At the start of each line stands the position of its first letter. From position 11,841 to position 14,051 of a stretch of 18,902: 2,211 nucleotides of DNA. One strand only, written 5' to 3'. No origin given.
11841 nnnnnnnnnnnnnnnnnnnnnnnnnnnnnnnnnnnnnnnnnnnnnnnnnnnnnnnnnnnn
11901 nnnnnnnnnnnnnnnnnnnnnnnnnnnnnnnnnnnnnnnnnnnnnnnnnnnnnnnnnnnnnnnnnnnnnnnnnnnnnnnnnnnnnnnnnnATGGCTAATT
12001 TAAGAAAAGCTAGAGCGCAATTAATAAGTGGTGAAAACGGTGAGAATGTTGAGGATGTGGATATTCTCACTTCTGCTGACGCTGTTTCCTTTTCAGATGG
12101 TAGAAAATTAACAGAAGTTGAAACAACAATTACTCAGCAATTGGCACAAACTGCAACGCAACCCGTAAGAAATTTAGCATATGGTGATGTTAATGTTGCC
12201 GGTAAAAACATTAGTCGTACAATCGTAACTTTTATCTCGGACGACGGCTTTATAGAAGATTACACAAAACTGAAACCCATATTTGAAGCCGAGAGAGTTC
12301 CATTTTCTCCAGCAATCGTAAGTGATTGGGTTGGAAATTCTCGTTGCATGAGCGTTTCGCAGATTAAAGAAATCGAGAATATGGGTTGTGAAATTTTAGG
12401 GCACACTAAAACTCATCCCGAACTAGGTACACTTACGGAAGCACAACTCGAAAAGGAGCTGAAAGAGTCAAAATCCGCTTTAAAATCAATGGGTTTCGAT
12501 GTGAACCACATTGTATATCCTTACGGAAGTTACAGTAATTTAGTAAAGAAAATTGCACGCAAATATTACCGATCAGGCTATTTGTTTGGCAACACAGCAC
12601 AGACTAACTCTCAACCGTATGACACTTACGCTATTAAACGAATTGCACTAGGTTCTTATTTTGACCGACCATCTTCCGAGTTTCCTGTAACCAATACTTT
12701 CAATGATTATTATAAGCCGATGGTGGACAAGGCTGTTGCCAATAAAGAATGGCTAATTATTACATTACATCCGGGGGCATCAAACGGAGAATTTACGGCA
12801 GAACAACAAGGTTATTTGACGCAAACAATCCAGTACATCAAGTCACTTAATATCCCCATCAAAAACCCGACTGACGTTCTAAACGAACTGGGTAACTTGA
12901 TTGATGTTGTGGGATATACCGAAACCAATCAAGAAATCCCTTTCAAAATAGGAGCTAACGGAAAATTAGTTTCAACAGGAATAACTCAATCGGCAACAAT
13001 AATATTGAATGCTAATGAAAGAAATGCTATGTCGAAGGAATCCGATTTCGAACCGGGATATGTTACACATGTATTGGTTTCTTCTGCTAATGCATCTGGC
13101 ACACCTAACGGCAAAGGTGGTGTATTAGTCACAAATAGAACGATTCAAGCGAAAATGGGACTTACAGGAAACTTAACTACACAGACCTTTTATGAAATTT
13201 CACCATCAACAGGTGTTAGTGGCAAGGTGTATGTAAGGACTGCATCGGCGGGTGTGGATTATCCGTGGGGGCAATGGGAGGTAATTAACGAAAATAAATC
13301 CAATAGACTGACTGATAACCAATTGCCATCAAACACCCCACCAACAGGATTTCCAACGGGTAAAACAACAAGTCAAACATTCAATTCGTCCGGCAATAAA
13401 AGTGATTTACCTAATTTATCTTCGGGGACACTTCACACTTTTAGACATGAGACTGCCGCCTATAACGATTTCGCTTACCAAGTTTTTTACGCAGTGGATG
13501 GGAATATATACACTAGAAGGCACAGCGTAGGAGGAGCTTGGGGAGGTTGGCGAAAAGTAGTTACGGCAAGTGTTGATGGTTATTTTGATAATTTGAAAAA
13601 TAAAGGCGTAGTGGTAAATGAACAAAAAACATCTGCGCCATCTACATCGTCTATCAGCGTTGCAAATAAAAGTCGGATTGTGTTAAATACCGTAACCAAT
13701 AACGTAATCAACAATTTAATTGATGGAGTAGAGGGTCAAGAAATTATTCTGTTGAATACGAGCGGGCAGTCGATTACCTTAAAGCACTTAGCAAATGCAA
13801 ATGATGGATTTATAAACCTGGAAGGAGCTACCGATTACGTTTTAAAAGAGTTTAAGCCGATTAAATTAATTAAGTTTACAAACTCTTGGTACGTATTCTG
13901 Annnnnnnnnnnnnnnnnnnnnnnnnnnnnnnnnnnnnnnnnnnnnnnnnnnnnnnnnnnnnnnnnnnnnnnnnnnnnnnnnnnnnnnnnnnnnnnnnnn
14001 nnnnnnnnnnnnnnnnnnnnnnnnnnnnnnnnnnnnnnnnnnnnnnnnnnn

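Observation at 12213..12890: Apparently catalytically intact CE4 (NodB) polysaccharide deacetylase embedded in a tail fibre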

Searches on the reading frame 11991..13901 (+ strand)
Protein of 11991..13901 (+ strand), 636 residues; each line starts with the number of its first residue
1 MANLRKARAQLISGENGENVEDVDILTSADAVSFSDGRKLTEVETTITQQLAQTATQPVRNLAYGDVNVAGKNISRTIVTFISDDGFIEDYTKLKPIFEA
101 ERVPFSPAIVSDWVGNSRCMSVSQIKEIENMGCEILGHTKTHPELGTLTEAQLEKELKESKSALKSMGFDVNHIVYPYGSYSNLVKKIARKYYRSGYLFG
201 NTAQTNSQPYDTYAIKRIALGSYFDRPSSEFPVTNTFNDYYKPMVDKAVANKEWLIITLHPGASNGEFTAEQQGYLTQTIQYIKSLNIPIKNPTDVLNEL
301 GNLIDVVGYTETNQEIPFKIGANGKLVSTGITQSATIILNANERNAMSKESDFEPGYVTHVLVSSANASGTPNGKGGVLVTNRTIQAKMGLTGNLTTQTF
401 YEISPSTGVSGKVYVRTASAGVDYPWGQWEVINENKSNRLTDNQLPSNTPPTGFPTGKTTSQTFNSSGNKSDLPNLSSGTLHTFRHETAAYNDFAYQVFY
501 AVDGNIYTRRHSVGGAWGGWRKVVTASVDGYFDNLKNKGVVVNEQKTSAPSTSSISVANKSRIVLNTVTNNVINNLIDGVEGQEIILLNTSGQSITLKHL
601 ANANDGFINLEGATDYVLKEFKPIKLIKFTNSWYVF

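Call 3: search_protein_families(library=pfam, proteins=[window:11991-13898:+], max_evalue=0.01)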
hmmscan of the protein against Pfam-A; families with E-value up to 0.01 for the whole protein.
window:11991-13898:+ (636 aa): 2 families
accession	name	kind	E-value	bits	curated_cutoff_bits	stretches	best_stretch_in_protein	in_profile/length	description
PF01522.26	Polysacc_deac_1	-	2.5e-15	56.9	23.1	1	79-192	9-119/124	Polysaccharide deacetylase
PF25692.1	Phage_depo_C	-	0.00072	20.4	25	1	555-622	12-78/90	Phage depolymerase C-terminal beta sandwich domain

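Call 4: search_protein_families(library=phrogs, proteins=[window:11991-13898:+], max_evalue=0.001)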
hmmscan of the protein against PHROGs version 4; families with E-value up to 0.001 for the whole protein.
window:11991-13898:+ (636 aa): 0 families

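Call 6: search_dna_similar(query=window:11991-13898:+, collection=phages, mode=protein, max_rows=40)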
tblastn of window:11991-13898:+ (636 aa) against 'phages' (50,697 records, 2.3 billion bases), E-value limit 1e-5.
Records with a match: 10; places in all: 10; records where one place covers at least 80% of the query: 0.
Best place of each record, by identity: <60% 10.
By first word of the organism name: Staphylococcus 4; Bacillus 4; Clostridium 1; Arthrobacter 1.
By host as written in the record: Staphylococcus carnosus TM300 2; Bacillus cereus JCM 2152 2; Bacillus megaterium str. ATCC 43725 2; Staphylococcus aureus 1; Staphylococcus sp. 1; Clostridium perfringens 1; Arthrobacter globiformis NRRL B-2979 1.
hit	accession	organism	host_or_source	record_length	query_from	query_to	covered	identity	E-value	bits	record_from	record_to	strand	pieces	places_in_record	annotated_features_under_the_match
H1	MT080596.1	Staphylococcus phage vB_SauM_EW42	Staphylococcus carnosus TM300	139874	69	432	57%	27.7%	5e-26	120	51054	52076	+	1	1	record has no annotation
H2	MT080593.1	Staphylococcus phage vB_SauM_EW36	Staphylococcus carnosus TM300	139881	69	432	57%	27.7%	5e-26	120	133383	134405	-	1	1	record has no annotation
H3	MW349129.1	Staphylococcus phage Madawaska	Staphylococcus aureus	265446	68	395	52%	30.4%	2e-27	125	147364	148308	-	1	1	tail fiber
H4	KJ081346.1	Bacillus phage BCP8-2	Bacillus cereus JCM 2152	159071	76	306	36%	41.6%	2e-44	176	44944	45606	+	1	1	putative polysaccharide deacetylase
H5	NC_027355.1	Bacillus phage BCP8-2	Bacillus cereus JCM 2152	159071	76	306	36%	41.6%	2e-44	176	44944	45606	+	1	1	putative polysaccharide deacetylase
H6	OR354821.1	Staphylococcus phage Alsa_2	Staphylococcus sp.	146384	69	401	52%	28.7%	1e-20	103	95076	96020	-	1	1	major tail protein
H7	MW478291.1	Clostridium phage phiCp-D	Clostridium perfringens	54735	76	320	39%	26.3%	4e-13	79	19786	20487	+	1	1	polysaccharide deacetylase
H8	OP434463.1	Arthrobacter phage EvePickles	Arthrobacter globiformis NRRL B-2979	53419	70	327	41%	24.4%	2e-9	67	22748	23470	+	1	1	30: glucosaminyl deacetylase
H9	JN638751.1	Bacillus phage G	Bacillus megaterium str. ATCC 43725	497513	79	192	18%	31.0%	9e-7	59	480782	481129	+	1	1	673: gp673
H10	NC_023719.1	Bacillus phage G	Bacillus megaterium str. ATCC 43725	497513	79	192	18%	31.0%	9e-7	59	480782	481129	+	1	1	673: gp673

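Call 9: search_solved_structures(query=window:11991-13898:+, max_evalue=0.01, show_alignments=3)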
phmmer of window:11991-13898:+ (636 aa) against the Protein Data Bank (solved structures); distinct sequences matched with E-value up to 0.01: 4.
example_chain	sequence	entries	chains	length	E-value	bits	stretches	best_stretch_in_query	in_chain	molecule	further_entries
6dq3_A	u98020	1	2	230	1.2e-06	30.5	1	76-197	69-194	Polysaccharide deacetylase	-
7ax7_A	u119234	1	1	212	2.7e-05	26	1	84-200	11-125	Endo-1,4-beta-xylanase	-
6go1_A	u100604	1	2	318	0.00091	20.9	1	84-221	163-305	Polysaccharide deacetylase-like protein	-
6cl6_A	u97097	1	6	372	0.0015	20.2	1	402-526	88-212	Tail fiber protein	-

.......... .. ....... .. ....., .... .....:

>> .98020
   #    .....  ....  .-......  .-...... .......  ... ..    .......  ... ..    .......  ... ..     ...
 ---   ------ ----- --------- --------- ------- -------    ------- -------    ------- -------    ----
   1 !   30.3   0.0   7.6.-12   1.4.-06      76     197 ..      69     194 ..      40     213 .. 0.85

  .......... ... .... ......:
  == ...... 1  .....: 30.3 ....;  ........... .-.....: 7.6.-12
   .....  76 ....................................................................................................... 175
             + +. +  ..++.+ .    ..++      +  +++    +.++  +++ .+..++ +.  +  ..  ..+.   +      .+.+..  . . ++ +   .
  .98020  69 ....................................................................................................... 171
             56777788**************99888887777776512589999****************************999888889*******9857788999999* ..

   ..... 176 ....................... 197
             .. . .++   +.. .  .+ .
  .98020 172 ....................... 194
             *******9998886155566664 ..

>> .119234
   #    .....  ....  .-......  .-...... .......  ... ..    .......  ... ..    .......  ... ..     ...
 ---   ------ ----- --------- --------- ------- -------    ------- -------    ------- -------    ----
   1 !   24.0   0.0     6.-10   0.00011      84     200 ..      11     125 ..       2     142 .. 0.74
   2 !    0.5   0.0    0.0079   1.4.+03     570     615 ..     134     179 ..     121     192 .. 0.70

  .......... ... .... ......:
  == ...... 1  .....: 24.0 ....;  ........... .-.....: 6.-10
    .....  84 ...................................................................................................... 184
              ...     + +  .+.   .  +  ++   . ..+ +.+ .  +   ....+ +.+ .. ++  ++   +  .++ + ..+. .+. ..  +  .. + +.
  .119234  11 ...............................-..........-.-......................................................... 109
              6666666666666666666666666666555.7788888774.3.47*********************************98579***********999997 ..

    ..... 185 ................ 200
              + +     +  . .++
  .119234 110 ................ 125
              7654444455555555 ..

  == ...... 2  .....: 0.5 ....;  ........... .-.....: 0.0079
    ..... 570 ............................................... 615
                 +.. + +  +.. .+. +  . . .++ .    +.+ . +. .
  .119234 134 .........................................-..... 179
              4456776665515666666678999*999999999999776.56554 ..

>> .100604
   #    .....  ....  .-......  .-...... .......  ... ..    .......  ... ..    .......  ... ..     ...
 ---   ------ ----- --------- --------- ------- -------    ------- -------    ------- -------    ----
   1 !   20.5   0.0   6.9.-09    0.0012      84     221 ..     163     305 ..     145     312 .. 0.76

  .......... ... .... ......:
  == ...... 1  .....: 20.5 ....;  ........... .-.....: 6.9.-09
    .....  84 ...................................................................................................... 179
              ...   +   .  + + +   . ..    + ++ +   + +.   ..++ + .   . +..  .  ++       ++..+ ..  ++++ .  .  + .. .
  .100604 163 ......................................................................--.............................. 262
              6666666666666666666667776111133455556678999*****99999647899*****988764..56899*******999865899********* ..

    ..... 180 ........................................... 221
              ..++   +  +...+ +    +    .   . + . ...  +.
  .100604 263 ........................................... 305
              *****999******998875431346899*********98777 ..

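Call 10: find_homologous_proteins(query=window:11991-13898:+, max_evalue=0.001)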
Query window:11991-13898:+ (636 aa): 14 proteins with E <= 0.001 among 8000 candidates.
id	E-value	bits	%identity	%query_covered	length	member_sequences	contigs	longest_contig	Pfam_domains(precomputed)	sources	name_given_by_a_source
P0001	0.0e+0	1426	100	100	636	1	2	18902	PF01522.27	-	-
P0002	5.3e-107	377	59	44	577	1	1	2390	PF01522.27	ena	-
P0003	5.0e-69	251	39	57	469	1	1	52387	PF01522.27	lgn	-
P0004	2.2e-65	239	39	62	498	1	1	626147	PF01522.27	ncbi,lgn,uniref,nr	ncbi:polysaccharide deacetylase family protein [Fictibacillus nanhaiensis]|uniref:polysaccharide dea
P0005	7.9e-65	238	34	71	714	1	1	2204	PF10651.16,PF01522.27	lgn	-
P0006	1.2e-61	227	38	50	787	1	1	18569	PF01522.27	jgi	-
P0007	1.5e-60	223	31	70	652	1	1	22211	PF01522.27,PF27503.1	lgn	-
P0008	2.5e-56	209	35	70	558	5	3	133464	PF10096.15,PF01522.27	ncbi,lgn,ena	-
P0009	1.9e-52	197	36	57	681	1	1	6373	PF01522.27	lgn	-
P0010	4.8e-34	136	32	64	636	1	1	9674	PF01522.27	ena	-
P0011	1.2e-32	131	39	33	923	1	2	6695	PF01522.27,PF16640.12,PF17996.8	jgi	jgi:peptidoglycan/xylan/chitin deacetylase (PgdA/CDA1 family)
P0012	2.3e-32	130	31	58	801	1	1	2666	PF01522.27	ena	-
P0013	3.5e-25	107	33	45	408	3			PF10096.15,PF01522.27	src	-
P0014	1.7e-13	68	30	35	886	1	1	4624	PF01522.27,PF18998.7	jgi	jgi:uncharacterized repeat protein (TIGR02543 family)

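Call 12: find_encoding_contigs(protein=P0006, flank=10000, max_places=3)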
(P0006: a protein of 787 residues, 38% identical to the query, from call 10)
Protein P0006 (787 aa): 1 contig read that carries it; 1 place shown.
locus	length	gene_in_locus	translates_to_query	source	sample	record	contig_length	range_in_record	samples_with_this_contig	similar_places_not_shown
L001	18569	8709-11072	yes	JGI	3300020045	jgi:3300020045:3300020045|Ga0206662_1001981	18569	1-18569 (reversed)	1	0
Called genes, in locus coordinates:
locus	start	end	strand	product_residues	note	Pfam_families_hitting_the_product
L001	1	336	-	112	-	?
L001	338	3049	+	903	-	PF10145:PhageMin_Tail, PF01551:Peptidase_M23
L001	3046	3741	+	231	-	-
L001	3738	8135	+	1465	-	PF07538:ChW, PF06605:Prophage_tail, PF13884:Peptidase_S74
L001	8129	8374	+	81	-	-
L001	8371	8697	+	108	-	-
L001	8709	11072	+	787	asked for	PF01522:Polysacc_deac_1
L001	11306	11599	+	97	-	-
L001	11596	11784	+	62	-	PF16945:Phage_r1t_holin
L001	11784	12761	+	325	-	PF07538:ChW, PF01520:Amidase_3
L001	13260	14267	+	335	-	PF02899:Phage_int_SAM_1, PF13495:Phage_int_SAM_4, PF00589:Phage_integrase, PF22823:MrpR_C_cat (weak)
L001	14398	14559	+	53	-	-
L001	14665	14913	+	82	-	-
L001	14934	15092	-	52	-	-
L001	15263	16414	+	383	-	PF13306:LRR_5, PF07538:ChW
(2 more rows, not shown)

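Call 13: find_encoding_contigs(protein=P0007, flank=10000, max_places=3)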
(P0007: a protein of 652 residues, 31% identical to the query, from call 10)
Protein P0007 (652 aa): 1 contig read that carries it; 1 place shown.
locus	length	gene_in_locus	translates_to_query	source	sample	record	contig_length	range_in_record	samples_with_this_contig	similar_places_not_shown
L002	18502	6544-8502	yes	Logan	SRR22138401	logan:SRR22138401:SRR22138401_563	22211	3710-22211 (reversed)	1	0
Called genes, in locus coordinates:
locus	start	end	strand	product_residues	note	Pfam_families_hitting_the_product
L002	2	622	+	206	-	?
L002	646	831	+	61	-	-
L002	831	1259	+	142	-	-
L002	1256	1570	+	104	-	-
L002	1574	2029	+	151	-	-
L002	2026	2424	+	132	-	-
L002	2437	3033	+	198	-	-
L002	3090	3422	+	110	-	-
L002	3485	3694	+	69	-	-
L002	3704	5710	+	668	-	-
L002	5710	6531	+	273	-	PF05709:Sipho_tail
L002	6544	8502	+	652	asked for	PF01522:Polysacc_deac_1, PF27503:Rv3811_N (faint)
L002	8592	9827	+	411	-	PF04932:Wzy_C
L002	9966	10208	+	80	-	-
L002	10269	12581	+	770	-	PF18994:Prophage_tailD1, PF06605:Prophage_tail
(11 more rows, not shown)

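Call 30: find_related_loci(query=window:11991-13898:+, collection=viral_contigs, flank=10000)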
Query window:11991-13898:+ (636 aa) in viral_contigs; peptide patterns used: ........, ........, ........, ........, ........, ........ (x = any residue, [..] = any of these).
5 stretches matched a pattern, but none encodes a relative of the query by tblastn (E <= 1e-3).

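Call 33: predict_structure(alignment_id=A1)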
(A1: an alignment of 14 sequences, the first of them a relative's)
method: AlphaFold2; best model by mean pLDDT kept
length: 636 residues; sequences in the alignment: 14
mean_pLDDT: 61.2   pTM: 0.45
mean pLDDT of the five models: 61.2, 59.4, 58.5, 57.3, 56.6
residues with pLDDT >= 90: 98; 70-90: 134; 50-70: 137; < 50: 267
segments of 3 or more residues with pLDDT < 50: 1-73, 200-213, 302-337, 385-394, 405-411, 433-443, 488-492, 523-549, 551-584, 587-597, 599-629, 631-636
pLDDT, mean of each block of 10 residues (from residue 1): 42 45 38 40 43 36 33 67 91 96 95 93 97 93 80 90 96 73 68 71 38 58 72 84 85 81 71 94 95 80 40 38 39 45 74 61 71 75 48 56 50 61 63 45 58 64 63 67 59 63 63 65 41 35 32 36 44 48 47 47 43 37 41 39
secondary structure, 60 per line:
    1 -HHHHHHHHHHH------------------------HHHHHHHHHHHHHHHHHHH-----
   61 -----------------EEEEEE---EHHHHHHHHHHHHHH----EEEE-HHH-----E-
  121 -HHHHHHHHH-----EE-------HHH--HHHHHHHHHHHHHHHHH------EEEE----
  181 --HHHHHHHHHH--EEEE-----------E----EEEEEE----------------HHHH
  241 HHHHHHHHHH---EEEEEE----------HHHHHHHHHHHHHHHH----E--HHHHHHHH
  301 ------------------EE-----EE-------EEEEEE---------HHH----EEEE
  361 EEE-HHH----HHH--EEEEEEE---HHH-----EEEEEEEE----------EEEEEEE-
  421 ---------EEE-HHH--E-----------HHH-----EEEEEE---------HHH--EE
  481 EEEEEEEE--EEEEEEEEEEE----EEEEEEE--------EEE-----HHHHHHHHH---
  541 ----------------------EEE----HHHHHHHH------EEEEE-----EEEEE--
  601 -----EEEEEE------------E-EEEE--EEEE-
elements in order (helices of 4 or more, strands of 3 or more residues): H2-12 H37-55 E78-83 H88-101 E106-109 H122-130 H150-166 E173-176 H183-192 E195-198 E215-220 H237-250 E254-259 H270-285 H293-300 E335-340 E357-363 E377-383 E395-402 E413-419 E430-432 E459-464 E479-488 E491-501 E506-512 E521-523 H529-537 E563-565 H570-577 E584-588 E594-598 E606-611 E626-629 E632-635

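Call 37: fold_search(model_id=the predicted structure, library=pdb)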
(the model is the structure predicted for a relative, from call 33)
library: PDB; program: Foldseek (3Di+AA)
matches with E <= 10: 928; with E <= 0.001: 52
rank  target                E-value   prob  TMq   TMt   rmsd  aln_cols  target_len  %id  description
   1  7ax7                  5.0e-09  1.00  0.27  0.75   5.1       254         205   18  Crystal structure of the Xyl-CE4 domain of a multidomain xylanase from the hindgut metagenome of Trinervitermes trinervo (released 2020-11-18)
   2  6hm9                  4.1e-08  1.00  0.25  0.55   5.1       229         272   17  Crystal structure of a BA3943 mutant,a CE4 family pseudoenzyme with restored enzymatic activity. (released 2019-10-09)
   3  7fbw                  9.1e-08  1.00  0.25  0.77   4.6       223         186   17  Acetylxylan esterase from Caldanaerobacter subterraneus subsp. tengcongensis (released 2021-10-27)
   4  7bkf                  3.0e-07  1.00  0.25  0.53   5.1       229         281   16  Crystal structure of WT BA3943, a CE4 family pseudoenzyme from Bacillus Anthracis (released 2021-05-19)
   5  5lfz                  3.6e-07  1.00  0.24  0.68   5.7       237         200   14  T48 deacetylase (released 2017-08-02)
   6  8qpg_TA               3.6e-07  1.00  0.26  0.39   6.4       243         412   16  Turret of Haloferax tailed virus 1 (released 2024-10-09)
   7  6hpa                  4.2e-07  1.00  0.25  0.54   5.1       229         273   16  Crystal structure of a BA3943 mutant,a CE4 family pseudoenzyme (released 2019-10-09)
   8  2c71                  5.0e-07  1.00  0.25  0.69   5.0       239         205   15  The structure of a family 4 acetyl xylan esterase from Clostridium thermocellum in complex with a magnesium ion. (released 2006-01-23)
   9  2cc0_B                5.3e-07  1.00  0.24  0.71   4.3       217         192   13  Family 4 carbohydrate esterase from Streptomyces lividans in complex with acetate (released 2006-01-23)
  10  5lgc_A                6.3e-07  1.00  0.25  0.73   6.1       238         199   14  T48 deacetylase with substrate (released 2017-08-02)
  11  6h8n_B                6.6e-07  1.00  0.24  0.66   4.9       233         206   10  Structure of peptidoglycan deacetylase PdaC from Bacillus subtilis - mutant D285S (released 2019-11-13)
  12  2cc0_A                7.4e-07  1.00  0.23  0.69   5.4       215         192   15  Family 4 carbohydrate esterase from Streptomyces lividans in complex with acetate (released 2006-01-23)
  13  2c1g                  1.2e-06  1.00  0.25  0.40   5.8       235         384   15  Structure of Streptococcus pneumoniae peptidoglycan deacetylase (SpPgdA) (released 2005-09-15)
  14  2j13                  1.4e-06  1.00  0.23  0.65   4.6       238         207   13  Structure of a family 4 carbohydrate esterase from Bacillus anthracis (released 2006-10-03)
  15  5o6y_A                2.2e-06  1.00  0.24  0.65   5.1       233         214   14  Crystal structure of the Bc1960 peptidoglycan N-acetylglucosamine deacetylase in complex with 4-naphthalen-1-yl-~{N}-o (released 2018-06-20)
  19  6cl5_A                3.1e-06  1.00  0.11  0.17  37.9       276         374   17  Structure of P. aeruginosa R1 pyocin fiber PALES_06171 comprising C-terminal residues 323-701 (released 2018-06-27)
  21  6dq3_A                3.9e-06  1.00  0.19  0.50   6.2       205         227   18  Streptococcus pyogenes deacetylase PplD in complex with acetate (released 2019-05-01)
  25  6dq3_B                5.8e-06  1.00  0.19  0.50   6.2       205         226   18  Streptococcus pyogenes deacetylase PplD in complex with acetate (released 2019-05-01)
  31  6go1_A                3.0e-05  1.00  0.17  0.34   1.8       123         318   23  Crystal Structure of a Bacillus anthracis peptidoglycan deacetylase (released 2019-04-10)
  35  4v33_A                5.3e-05  1.00  0.17  0.34   1.8       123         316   27  Crystal structure of the putative polysaccharide deacetylase BA0330 from bacillus anthracis (released 2015-04-08)
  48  4hd5                  1.7e-04  1.00  0.19  0.36   6.2       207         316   19  Crystal Structure of BC0361, a polysaccharide deacetylase from Bacillus cereus (released 2012-10-10)
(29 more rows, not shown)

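Call 39: search_protein_representatives(protein=window:11991-13898:+)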
Query: 636 residues. Proteins with E-value up to 0.001 (for the whole library): 10395; up to 1e-10: 2053; up to 1e-30: 312. The best 150 are listed.
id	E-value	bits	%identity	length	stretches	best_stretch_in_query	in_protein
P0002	1.7e-107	376.8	61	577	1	53-328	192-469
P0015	3.4e-90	319.6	43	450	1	46-466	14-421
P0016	2.6e-88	313.4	41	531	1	37-525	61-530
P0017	6.6e-73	262.5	45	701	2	71-384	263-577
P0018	4.3e-72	259.8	36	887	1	18-549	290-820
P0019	2.5e-71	257.3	37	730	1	46-525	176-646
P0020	9.5e-70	252.1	36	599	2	76-450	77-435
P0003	1.6e-69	251.3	44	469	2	71-332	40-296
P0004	7.1e-66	239.3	43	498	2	30-325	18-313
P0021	1.1e-65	238.7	36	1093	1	15-536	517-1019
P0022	1.7e-65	238.0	37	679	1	47-558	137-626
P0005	2.5e-65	237.5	37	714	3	68-311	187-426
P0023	9.6e-63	229.0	37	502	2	45-365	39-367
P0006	3.8e-62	227.0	36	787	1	37-385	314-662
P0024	3.1e-61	224.0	35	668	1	66-523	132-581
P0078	6.9e-45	170.0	31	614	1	14-614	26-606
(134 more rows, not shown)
